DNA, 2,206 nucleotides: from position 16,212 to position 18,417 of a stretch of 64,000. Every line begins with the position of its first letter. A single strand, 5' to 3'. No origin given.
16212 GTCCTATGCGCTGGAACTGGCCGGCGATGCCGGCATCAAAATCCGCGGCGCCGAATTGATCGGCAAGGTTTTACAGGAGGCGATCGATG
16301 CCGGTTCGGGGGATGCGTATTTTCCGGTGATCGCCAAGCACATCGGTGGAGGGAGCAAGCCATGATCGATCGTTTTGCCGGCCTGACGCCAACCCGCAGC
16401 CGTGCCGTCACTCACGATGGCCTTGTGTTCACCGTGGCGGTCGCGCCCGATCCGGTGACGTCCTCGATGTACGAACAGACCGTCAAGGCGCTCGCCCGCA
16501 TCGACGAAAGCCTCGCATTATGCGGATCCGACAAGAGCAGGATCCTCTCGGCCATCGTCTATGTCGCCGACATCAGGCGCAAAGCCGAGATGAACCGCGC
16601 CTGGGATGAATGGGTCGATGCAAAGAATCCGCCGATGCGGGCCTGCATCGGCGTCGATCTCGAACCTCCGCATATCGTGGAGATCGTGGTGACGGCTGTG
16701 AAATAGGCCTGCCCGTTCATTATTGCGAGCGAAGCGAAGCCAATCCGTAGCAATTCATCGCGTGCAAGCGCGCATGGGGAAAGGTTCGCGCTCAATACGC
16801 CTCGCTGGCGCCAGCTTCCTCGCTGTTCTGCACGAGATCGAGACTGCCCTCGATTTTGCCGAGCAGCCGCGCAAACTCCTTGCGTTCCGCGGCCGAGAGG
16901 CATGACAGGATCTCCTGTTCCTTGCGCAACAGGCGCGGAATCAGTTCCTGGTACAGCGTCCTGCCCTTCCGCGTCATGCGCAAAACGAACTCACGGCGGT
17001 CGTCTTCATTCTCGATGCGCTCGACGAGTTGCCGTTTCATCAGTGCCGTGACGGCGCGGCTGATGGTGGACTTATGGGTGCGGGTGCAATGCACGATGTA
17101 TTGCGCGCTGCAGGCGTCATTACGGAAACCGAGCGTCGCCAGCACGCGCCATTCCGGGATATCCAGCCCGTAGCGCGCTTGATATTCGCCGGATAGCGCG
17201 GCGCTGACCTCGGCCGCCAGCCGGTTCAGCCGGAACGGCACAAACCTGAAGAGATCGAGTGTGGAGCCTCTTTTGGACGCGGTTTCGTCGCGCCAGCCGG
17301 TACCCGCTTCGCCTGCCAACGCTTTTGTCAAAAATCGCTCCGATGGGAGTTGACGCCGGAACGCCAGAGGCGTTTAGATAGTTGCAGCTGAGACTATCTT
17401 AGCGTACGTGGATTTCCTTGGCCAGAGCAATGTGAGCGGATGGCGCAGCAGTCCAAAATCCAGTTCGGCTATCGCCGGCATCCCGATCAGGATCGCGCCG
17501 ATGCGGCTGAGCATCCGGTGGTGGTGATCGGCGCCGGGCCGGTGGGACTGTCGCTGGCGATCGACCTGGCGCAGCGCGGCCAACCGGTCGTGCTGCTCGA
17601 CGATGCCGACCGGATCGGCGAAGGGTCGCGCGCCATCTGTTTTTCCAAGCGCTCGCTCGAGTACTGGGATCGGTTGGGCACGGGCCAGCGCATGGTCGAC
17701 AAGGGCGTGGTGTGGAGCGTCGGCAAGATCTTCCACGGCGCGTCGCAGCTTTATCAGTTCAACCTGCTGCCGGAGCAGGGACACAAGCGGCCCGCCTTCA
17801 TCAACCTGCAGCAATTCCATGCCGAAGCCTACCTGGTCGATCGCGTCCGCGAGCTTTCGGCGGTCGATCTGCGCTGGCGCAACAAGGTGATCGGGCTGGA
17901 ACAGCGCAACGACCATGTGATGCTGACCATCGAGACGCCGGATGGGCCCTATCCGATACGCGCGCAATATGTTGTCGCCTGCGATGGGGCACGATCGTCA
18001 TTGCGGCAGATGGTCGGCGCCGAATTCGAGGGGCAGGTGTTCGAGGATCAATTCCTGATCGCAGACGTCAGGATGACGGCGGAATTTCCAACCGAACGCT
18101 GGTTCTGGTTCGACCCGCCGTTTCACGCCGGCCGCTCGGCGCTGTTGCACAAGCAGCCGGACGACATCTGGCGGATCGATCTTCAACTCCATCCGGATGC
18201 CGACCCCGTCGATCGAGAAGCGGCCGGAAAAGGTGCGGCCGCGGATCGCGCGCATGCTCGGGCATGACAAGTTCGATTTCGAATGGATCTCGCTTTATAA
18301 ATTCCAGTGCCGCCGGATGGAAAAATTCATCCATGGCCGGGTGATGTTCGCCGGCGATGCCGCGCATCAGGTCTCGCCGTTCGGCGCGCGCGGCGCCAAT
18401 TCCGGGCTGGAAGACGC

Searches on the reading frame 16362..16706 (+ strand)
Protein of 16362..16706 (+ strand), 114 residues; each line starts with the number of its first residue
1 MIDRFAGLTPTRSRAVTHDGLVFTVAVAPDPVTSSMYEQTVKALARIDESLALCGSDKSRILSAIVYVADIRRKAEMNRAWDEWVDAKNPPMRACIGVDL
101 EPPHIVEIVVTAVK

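Call 64: search_protein_families(library=pfam, proteins=[window:16362-16706:+], max_evalue=0.01)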
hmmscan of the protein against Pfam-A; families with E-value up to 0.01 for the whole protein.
window:16362-16706:+ (114 aa): 1 family
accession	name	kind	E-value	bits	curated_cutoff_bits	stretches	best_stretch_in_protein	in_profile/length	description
PF01042.26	Ribonuc_L-PSP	-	7.7e-17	61.9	27.3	1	13-113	12-120/121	Endoribonuclease L-PSP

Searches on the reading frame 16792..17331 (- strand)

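Call 64: search_protein_families(library=pfam, proteins=[window:16792-17331:-], max_evalue=0.01)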
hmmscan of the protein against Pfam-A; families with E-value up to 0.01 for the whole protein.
window:16792-17331:- (179 aa): 7 families
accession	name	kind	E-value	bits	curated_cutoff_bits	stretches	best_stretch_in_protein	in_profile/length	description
PF12802.13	MarR_2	-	4.5e-12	46.4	27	1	54-114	1-61/61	MarR family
PF01047.28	MarR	-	7.8e-09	35.7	24.6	1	58-114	3-58/59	MarR family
PF22381.2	Staph_reg_Sar_Rot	-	2.8e-07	31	27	1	48-130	4-85/85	Transcriptional regulator SarA/Rot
PF13463.12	HTH_27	-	5e-07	30.3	22.2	1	59-123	4-68/68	Winged helix DNA-binding domain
PF13601.12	HTH_34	-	0.00011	22.7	27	1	63-131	5-73/80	Winged helix DNA-binding domain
PF25213.1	HVO_A0261_N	-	0.0088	16.4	35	0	70-127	21-71/86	HVO_A0261 N-terminal domain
PF01978.25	TrmB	-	0.0088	16.3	25.6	0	53-109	3-58/68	Sugar-specific transcriptional regulator TrmB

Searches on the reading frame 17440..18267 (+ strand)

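Call 64: search_protein_families(library=pfam, proteins=[window:17440-18267:+], max_evalue=0.01)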
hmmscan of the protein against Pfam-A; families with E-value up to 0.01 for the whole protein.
window:17440-18267:+ (275 aa): 12 families
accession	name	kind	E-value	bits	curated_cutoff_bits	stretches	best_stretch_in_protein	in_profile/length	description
PF01494.25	FAD_binding_3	-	7.8e-29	101.4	22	1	25-217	2-193/349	FAD binding domain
PF01266.30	DAO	-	4.8e-11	43.2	27.9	1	27-63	2-38/353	FAD dependent oxidoreductase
PF07992.20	Pyr_redox_2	-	4.6e-08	33.3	26.1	1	11-60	127-178/291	Pyridine nucleotide-disulphide oxidoreductase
PF03486.20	HI0933_like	-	9.2e-06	25.7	50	1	26-61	2-37/244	HI0933-like protein Rossmann domain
PF00070.33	Pyr_redox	-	9.3e-06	26.5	22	1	27-60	2-35/82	Pyridine nucleotide-disulphide oxidoreductase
PF13450.12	NAD_binding_8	-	4.2e-05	24.2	21.9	1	29-60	1-32/68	NAD(P)-binding Rossmann-like domain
PF00890.30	FAD_binding_2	-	0.00011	21.9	20.4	1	27-60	2-35/414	FAD binding domain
PF12831.13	FAD_oxidored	-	0.0015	18.3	27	1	27-181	2-143/416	FAD dependent oxidoreductase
PF05834.18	Lycopene_cycl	-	0.0015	18.2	23.4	1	27-74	2-52/380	Lycopene cyclase protein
PF01946.23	Thi4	-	0.0016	18.2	26.2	1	18-62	11-56/235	Thi4 family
PF13738.12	Pyr_redox_3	-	0.0022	17.7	30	0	28-60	1-33/305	Pyridine nucleotide-disulphide oxidoreductase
PF01134.28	GIDA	-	0.0085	15.6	22.1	0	27-61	2-37/391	Glucose inhibited division protein A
